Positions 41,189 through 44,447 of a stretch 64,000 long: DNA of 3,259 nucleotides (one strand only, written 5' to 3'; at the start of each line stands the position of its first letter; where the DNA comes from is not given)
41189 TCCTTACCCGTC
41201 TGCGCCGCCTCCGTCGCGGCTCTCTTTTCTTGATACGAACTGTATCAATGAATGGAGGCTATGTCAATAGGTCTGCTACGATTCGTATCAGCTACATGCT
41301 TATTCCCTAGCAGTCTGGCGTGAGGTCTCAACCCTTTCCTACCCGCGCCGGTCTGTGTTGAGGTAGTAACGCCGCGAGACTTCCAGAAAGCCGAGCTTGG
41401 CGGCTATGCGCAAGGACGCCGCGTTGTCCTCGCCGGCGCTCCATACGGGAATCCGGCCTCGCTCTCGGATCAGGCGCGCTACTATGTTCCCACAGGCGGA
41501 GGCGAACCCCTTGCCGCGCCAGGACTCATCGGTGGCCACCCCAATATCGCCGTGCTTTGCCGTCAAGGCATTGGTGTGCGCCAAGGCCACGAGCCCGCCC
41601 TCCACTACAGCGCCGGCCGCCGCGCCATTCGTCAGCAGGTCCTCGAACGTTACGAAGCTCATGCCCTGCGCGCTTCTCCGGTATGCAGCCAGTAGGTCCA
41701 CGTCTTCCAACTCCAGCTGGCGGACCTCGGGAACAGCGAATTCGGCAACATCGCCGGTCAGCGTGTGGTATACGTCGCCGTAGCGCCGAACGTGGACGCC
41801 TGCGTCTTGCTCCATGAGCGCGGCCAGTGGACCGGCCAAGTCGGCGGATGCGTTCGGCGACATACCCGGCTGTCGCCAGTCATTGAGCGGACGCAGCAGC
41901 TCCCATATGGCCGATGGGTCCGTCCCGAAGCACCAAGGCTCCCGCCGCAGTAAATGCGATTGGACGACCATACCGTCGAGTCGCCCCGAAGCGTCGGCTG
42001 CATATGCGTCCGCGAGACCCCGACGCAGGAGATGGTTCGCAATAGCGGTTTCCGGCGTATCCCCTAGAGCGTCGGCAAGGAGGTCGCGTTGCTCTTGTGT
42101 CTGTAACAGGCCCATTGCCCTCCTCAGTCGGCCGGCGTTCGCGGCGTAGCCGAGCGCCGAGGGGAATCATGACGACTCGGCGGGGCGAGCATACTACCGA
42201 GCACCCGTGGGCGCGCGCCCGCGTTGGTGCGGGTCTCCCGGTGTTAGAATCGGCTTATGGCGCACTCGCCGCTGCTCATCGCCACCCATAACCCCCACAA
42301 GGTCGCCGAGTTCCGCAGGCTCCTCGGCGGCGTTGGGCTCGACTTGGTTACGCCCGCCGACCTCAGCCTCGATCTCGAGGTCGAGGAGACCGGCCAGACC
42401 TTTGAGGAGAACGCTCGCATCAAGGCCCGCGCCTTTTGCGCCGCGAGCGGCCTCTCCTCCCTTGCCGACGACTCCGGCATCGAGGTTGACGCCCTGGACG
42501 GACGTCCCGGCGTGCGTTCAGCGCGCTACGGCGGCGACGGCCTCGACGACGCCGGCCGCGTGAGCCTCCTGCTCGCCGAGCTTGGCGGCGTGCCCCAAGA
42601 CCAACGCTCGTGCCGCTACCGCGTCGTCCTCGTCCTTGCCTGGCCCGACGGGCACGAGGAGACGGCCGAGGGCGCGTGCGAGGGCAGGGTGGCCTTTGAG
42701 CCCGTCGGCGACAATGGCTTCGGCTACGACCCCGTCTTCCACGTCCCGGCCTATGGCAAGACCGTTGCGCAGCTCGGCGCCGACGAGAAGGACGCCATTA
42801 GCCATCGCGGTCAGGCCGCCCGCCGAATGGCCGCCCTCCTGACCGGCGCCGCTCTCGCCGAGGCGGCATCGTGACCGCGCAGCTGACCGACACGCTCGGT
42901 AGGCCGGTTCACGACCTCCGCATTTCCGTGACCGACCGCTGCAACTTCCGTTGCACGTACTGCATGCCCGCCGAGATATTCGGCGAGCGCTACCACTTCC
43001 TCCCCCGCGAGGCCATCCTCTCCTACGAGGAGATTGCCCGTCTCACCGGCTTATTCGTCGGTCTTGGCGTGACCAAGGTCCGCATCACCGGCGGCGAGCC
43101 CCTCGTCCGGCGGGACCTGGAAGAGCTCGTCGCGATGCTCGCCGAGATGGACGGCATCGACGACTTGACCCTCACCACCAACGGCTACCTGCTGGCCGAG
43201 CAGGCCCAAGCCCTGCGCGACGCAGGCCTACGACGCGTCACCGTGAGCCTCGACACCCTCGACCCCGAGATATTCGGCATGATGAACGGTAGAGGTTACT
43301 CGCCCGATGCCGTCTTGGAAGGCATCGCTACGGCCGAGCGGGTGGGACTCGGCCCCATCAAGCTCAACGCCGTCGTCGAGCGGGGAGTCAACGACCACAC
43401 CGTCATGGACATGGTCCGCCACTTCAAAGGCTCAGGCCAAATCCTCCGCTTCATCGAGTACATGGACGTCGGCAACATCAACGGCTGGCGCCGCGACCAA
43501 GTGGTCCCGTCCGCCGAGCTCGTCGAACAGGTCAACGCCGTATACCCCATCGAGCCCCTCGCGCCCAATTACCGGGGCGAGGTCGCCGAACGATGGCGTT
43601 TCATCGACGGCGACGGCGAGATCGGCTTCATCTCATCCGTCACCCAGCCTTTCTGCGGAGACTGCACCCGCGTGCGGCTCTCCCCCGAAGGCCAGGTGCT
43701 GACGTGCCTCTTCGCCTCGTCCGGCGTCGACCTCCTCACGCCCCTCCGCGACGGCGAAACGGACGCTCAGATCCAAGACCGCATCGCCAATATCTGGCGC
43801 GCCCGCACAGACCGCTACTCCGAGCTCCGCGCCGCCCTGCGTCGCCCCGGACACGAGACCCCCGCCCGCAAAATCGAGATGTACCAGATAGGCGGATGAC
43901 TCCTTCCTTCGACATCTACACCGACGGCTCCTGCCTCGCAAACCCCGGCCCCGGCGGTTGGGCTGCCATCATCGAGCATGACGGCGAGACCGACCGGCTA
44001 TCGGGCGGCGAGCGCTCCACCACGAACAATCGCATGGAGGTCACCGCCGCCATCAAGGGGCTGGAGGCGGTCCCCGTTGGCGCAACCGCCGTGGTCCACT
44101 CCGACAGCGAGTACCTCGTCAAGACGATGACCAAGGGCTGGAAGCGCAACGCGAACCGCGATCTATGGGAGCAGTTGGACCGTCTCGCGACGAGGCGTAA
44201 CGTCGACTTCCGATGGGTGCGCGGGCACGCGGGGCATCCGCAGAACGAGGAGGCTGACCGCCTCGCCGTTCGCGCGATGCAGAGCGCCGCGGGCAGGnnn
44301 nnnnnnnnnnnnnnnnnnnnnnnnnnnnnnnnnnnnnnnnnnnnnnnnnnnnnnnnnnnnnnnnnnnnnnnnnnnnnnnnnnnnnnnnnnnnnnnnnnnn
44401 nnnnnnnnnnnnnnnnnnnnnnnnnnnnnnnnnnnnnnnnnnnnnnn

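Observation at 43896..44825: Single-ORF fusion of RNase HI and MoaC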

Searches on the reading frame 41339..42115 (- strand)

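Call 46: search_protein_families(library=ncbifam, proteins=[window:41339-42115:-], max_evalue=0.001)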
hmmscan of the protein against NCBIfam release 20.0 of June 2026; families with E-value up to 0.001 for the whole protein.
window:41339-42115:- (258 aa): 2 families
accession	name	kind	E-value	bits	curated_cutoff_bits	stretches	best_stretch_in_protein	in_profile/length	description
NF000100.2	AAC_2p_IIa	exception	7.2e-09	35.3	510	1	157-243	144-228/238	kasugamycin N-acetyltransferase AAC(2')-IIa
NF033472.1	AAC_2p_IIb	exception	3.5e-08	32.9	390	1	168-243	143-218/228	kasugamycin N-acetyltransferase AAC(2')-IIb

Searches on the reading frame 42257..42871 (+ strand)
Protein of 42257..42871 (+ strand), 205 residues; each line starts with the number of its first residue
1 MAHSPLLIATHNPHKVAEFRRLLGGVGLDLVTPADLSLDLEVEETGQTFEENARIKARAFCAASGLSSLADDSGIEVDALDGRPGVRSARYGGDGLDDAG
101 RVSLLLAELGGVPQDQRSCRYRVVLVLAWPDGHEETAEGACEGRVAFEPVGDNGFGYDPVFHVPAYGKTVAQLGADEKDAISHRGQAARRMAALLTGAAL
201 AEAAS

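Call 3: search_protein_families(library=pfam, proteins=[window:42257-42871:+], max_evalue=0.01)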
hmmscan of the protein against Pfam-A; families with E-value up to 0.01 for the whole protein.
window:42257-42871:+ (205 aa): 1 family
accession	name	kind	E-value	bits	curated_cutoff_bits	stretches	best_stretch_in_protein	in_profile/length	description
PF01725.21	Ham1p_like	-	1.6e-60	204.6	22.5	1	6-192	1-184/186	Ham1 family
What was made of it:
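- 42257..42874 (+): rdgB (Ham1-family XTP/dITP diphosphatase). First gene of the operon. Its stop overlaps the moaA GTG by 4 nt. Pfam Ham1p_like E = 1.6e-60 (call 3).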

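Call 46: search_protein_families(library=ncbifam, proteins=[window:42257-42871:+], max_evalue=0.001)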
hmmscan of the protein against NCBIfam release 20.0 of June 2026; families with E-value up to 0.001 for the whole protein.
window:42257-42871:+ (205 aa): 8 families
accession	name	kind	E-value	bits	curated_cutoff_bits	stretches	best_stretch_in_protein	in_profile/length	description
NF011397.0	PRK14822.1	equivalog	1.5e-68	230.1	234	1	6-196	4-194/201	XTP/dITP diphosphatase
TIGR00042.1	TIGR00042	equivalog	2.5e-48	163.9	145.35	1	6-195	2-183/184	RdgB/HAM1 family non-canonical purine NTP pyrophosphatase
NF002698.0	PRK02491.1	equivalog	2.8e-48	164.6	301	1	5-191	129-316/328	nucleoside-triphosphate diphosphatase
NF011399.0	PRK14824.1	subfamily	1.2e-46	158.7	267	1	6-196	5-201/206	putative deoxyribonucleotide triphosphate pyrophosphatase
NF011398.0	PRK14823.1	equivalog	1.1e-44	152.6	272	1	6-195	3-188/191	non-canonical purine NTP diphosphatase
NF011401.0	PRK14826.1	equivalog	1.4e-41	142.4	268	1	6-196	11-217/226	putative deoxyribonucleotide triphosphate pyrophosphatase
NF011396.0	PRK14821.1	equivalog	5.7e-23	81.4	203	1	6-196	3-181/185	XTP/dITP diphosphatase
NF011400.0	PRK14825.1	equivalog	2.2e-18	66.7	246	1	6-193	4-192/199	putative deoxyribonucleotide triphosphate pyrophosphatase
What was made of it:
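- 42257..42874 (+): NCBIfam TIGR00042 RdgB/HAM1 at 163.9 bits against a cut-off of 145 (call 46).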

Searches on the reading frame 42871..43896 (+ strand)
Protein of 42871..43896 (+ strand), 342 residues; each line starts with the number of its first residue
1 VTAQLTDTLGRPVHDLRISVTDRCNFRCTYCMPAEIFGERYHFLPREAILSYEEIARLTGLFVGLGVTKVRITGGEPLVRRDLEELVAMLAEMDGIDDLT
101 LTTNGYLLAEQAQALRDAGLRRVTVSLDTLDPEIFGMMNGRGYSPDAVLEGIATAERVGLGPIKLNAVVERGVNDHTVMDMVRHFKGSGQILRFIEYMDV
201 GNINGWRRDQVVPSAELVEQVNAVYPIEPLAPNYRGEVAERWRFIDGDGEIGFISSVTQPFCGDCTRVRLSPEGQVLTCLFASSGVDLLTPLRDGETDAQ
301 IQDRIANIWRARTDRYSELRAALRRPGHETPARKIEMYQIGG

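Call 3: search_protein_families(library=pfam, proteins=[window:42871-43896:+], max_evalue=0.01)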
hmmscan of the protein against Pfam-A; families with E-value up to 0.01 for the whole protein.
window:42871-43896:+ (342 aa): 3 families
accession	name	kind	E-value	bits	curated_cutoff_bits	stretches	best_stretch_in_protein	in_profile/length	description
PF04055.27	Radical_SAM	-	3.3e-36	125.4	29.5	1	18-183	1-164/166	Radical SAM superfamily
PF06463.18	Mob_synth_C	-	3.9e-36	124.3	37.4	1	192-317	3-127/128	Molybdenum Cofactor Synthesis C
PF13353.11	Fer4_12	-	0.00069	20.4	22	1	23-128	14-114/137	4Fe-4S single cluster domain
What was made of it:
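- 42871..43899 (+): moaA (GTP 3',8-cyclase, radical SAM). It ends in a free Gly-Gly. Its stop overlaps the ATG of the fusion (ATGA). Pfam Radical_SAM plus Mob_synth_C (call 3).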

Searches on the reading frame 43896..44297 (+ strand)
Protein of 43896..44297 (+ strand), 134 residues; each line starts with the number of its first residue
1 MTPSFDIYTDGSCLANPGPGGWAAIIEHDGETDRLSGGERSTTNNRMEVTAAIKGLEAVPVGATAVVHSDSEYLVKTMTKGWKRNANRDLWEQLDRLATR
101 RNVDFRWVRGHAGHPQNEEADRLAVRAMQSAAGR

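Call 23: find_homologous_proteins(query=window:43896-44297:+, max_evalue=1e-10)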
Query seq(134 aa) (134 aa): 7977 proteins with E <= 1e-10 among 8000 candidates; the best 120 are listed.
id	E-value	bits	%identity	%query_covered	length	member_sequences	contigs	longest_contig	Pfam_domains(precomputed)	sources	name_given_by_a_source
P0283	7.0e-59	216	73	99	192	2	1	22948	PF00075.31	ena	-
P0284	2.9e-58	214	71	99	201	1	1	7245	PF00075.31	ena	-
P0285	3.1e-58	214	72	99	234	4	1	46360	PF00075.31,PF01967.28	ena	-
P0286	2.4e-49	185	85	71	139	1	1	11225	PF00075.31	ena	-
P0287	2.8e-49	185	67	90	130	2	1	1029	PF00075.31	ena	-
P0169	6.2e-49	183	85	71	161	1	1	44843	PF00075.31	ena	-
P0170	7.7e-49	183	68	90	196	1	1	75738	PF00075.31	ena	-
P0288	2.2e-48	182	67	90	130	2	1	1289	PF13456.13,PF00075.31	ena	-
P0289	3.8e-48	181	64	96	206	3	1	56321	PF00075.31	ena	-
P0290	6.9e-48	180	65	90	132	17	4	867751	PF13456.13,PF00075.31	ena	-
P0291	7.5e-48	180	65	90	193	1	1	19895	PF00075.31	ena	-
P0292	7.7e-48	180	67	95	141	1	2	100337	PF13456.13,PF00075.31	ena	-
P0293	1.0e-47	180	65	90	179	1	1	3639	PF00075.31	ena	-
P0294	1.1e-47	179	65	90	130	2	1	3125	PF00075.31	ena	-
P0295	3.1e-47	178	62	93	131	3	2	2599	PF13456.13,PF00075.31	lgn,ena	-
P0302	8.0e-46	173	64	90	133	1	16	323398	PF13456.13,PF00075.31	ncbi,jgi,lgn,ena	jgi:ribonuclease HI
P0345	6.9e-41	157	62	88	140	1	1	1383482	PF13456.13,PF00075.31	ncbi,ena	-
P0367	7.6e-39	151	55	98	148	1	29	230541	PF13456.13,PF00075.31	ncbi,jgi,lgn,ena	-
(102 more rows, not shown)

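Call 24: find_encoding_contigs(protein=P0290, flank=5000, max_places=2)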
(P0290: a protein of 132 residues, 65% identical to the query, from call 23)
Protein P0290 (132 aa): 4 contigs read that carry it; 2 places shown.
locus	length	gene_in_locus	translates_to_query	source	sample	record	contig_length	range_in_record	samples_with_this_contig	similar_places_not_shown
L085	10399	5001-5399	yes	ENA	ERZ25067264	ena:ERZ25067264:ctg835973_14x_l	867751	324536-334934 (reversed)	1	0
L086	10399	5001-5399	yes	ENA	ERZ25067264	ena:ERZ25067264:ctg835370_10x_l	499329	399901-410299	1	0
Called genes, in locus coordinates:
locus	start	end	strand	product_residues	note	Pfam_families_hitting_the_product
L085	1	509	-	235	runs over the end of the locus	-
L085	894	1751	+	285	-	PF08450:SGL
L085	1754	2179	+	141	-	PF00293:NUDIX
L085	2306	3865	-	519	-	-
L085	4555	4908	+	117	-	PF13022:HTH_Tnp_1_2 (weak)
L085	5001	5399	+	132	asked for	PF00075:RNase_H, PF13456:RVT_3 (weak)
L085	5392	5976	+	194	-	PF01967:MoaC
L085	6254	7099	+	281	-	PF01073:3Beta_HSD, PF01370:Epimerase, PF02719:Polysacc_synt_2 (faint), PF04321:RmlD_sub_bind, PF07993:NAD_binding_4 (faint), PF16363:GDP_Man_Dehyd (faint), PF13460:NAD_binding_10 (weak)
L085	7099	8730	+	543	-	PF02638:GHL10 (weak)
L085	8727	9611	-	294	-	PF05958:tRNA_U5-meth_tr, PF02475:TRM5-TYW2_MTfase (weak), PF13847:Methyltransf_31 (weak)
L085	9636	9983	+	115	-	-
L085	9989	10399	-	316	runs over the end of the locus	PF02899:Phage_int_SAM_1, PF13495:Phage_int_SAM_4 (weak), PF00589:Phage_integrase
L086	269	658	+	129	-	PF14552:Tautomerase_2, PF01361:Tautomerase (weak)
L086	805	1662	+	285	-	PF08450:SGL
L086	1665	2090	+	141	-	PF00293:NUDIX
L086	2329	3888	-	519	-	-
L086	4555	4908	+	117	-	PF13022:HTH_Tnp_1_2 (weak)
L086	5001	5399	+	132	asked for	PF00075:RNase_H, PF13456:RVT_3 (weak)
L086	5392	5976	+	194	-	PF01967:MoaC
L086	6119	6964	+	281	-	PF01073:3Beta_HSD, PF01370:Epimerase, PF02719:Polysacc_synt_2 (faint), PF04321:RmlD_sub_bind (weak), PF07993:NAD_binding_4 (faint), PF16363:GDP_Man_Dehyd (faint), PF13460:NAD_binding_10 (weak)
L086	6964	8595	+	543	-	PF02638:GHL10 (faint)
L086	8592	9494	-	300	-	PF05958:tRNA_U5-meth_tr, PF02475:TRM5-TYW2_MTfase (weak), PF13847:Methyltransf_31 (weak)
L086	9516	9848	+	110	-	-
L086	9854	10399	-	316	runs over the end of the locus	PF02899:Phage_int_SAM_1, PF13102:Phage_int_SAM_5 (faint), PF13495:Phage_int_SAM_4 (weak), PF00589:Phage_integrase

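Call 25: find_encoding_contigs(protein=P0302, flank=5000, max_places=2)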
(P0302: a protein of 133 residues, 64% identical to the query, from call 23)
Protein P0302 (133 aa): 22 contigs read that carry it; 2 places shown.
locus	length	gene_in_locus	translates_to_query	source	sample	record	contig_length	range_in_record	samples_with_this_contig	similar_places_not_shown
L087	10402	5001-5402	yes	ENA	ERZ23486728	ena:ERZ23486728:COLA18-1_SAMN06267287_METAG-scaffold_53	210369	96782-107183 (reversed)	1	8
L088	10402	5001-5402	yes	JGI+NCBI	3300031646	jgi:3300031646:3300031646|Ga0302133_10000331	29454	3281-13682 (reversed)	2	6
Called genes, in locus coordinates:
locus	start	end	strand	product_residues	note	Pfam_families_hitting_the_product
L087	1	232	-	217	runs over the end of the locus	PF01058:Oxidored_q6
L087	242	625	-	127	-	PF00507:Oxidored_q4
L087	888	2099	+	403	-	PF02515:CoA_transf_3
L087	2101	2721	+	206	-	PF01725:Ham1p_like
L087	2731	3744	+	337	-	PF04055:Radical_SAM, PF13353:Fer4_12 (weak), PF06463:Mob_synth_C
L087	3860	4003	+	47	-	-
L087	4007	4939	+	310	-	PF04313:HSDR_N, PF13588:HSDR_N_2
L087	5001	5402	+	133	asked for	PF00075:RNase_H, PF13456:RVT_3 (weak)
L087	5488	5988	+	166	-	PF01967:MoaC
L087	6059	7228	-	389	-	PF02771:Acyl-CoA_dh_N, PF08028:Acyl-CoA_dh_2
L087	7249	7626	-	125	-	-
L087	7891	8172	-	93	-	-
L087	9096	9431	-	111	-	-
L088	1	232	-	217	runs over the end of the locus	PF01058:Oxidored_q6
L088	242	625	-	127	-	PF00507:Oxidored_q4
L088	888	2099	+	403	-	PF02515:CoA_transf_3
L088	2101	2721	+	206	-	PF01725:Ham1p_like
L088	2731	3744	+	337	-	PF04055:Radical_SAM, PF13353:Fer4_12 (weak), PF06463:Mob_synth_C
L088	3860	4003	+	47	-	-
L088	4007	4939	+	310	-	PF04313:HSDR_N, PF13588:HSDR_N_2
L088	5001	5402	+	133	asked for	PF00075:RNase_H, PF13456:RVT_3 (weak)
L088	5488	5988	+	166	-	PF01967:MoaC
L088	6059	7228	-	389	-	PF02771:Acyl-CoA_dh_N, PF08028:Acyl-CoA_dh_2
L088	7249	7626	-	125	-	-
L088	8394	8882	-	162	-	-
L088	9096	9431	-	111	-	-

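Call 26: find_encoding_contigs(protein=P0283, flank=5000, max_places=2)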
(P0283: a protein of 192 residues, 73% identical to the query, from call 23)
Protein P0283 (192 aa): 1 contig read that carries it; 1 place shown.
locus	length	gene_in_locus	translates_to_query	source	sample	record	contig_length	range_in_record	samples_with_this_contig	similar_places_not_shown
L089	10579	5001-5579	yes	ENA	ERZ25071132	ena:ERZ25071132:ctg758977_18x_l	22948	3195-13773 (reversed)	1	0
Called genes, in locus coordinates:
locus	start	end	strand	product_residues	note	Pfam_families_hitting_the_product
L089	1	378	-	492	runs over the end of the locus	PF00009:GTP_EFTU (weak), PF01926:MMR_HSR1, PF02421:FeoB_N, PF04548:AIG1 (weak), PF00009:GTP_EFTU, PF01926:MMR_HSR1, PF02421:FeoB_N, PF14714:KH_dom-like, +2 more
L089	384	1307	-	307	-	PF02729:OTCace_N, PF00185:OTCace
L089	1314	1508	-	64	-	-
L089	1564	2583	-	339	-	PF02912:Phe_tRNA-synt_N, PF01409:tRNA-synt_2d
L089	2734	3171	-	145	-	PF00011:HSP20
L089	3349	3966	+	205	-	PF01725:Ham1p_like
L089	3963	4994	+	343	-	PF04055:Radical_SAM, PF06463:Mob_synth_C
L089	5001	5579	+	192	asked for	PF00075:RNase_H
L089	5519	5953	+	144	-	PF01967:MoaC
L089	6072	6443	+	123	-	PF13560:HTH_31 (weak), PF01381:HTH_3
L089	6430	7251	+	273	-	PF11013:DUF2851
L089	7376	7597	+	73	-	-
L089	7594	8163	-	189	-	PF01569:PAP2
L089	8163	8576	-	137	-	-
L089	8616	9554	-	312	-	PF01063:Aminotran_4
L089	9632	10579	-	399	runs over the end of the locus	PF00753:Lactamase_B, PF23023:Anti-Pycsar_Apyc1 (weak), PF12706:Lactamase_B_2 (weak)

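Call 31: find_encoding_contigs(protein=P0345, flank=5000, max_places=1)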
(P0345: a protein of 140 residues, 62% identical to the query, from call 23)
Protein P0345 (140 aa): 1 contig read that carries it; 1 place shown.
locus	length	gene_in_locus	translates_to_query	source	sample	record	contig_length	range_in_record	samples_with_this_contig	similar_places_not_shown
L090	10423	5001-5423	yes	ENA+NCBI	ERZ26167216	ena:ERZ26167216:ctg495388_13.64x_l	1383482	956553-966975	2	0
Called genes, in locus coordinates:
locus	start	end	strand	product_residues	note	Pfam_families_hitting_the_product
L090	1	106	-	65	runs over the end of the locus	PF08922:DUF1905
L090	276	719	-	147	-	PF00329:Complex1_30kDa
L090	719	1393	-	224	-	PF01058:Oxidored_q6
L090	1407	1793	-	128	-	PF00507:Oxidored_q4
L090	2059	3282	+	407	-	PF02515:CoA_transf_3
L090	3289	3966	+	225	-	PF01725:Ham1p_like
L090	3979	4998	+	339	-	PF04055:Radical_SAM, PF06463:Mob_synth_C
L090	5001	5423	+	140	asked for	PF00075:RNase_H, PF13456:RVT_3 (weak)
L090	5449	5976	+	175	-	PF01967:MoaC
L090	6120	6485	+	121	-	PF13650:Asp_protease_2, PF13975:gag-asp_proteas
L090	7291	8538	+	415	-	PF13356:Arm-DNA-bind_3, PF22022:Phage_int_M, PF00589:Phage_integrase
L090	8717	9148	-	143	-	-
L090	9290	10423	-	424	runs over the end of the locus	-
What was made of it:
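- Examples are L087/L088 (85-bp gap), L090 (25-bp gap) and L085/L086 (8-nt overlap) (calls 24, 25, 31).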

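Call 32: find_encoding_contigs(protein=P0367, flank=5000, max_places=1)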
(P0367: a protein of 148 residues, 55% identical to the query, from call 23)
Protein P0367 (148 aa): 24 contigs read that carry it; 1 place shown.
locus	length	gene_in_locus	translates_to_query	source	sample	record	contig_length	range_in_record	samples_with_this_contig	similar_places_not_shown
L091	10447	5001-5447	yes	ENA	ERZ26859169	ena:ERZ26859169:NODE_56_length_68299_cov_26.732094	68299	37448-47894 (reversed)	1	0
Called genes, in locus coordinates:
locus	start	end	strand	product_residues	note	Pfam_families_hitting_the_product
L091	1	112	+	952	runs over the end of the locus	PF25275:Golvesin_C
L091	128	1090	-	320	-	PF00106:adh_short (weak), PF01073:3Beta_HSD, PF01370:Epimerase, PF02719:Polysacc_synt_2, PF04321:RmlD_sub_bind, PF07993:NAD_binding_4 (faint), PF16363:GDP_Man_Dehyd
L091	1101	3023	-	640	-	PF00106:adh_short (faint), PF01073:3Beta_HSD, PF01370:Epimerase, PF02719:Polysacc_synt_2, PF04321:RmlD_sub_bind, PF16363:GDP_Man_Dehyd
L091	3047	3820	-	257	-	PF01569:PAP2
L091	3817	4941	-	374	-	PF01073:3Beta_HSD, PF01370:Epimerase, PF02719:Polysacc_synt_2, PF04321:RmlD_sub_bind, PF07993:NAD_binding_4, PF16363:GDP_Man_Dehyd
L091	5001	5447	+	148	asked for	PF00075:RNase_H, PF13456:RVT_3 (weak)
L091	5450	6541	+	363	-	PF04166:PdxA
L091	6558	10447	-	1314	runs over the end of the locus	PF07494:Reg_prop (faint), PF08450:SGL (faint), PF00512:HisKA, PF02518:HATPase_c, PF00072:Response_reg, PF12833:HTH_18, PF00165:HTH_AraC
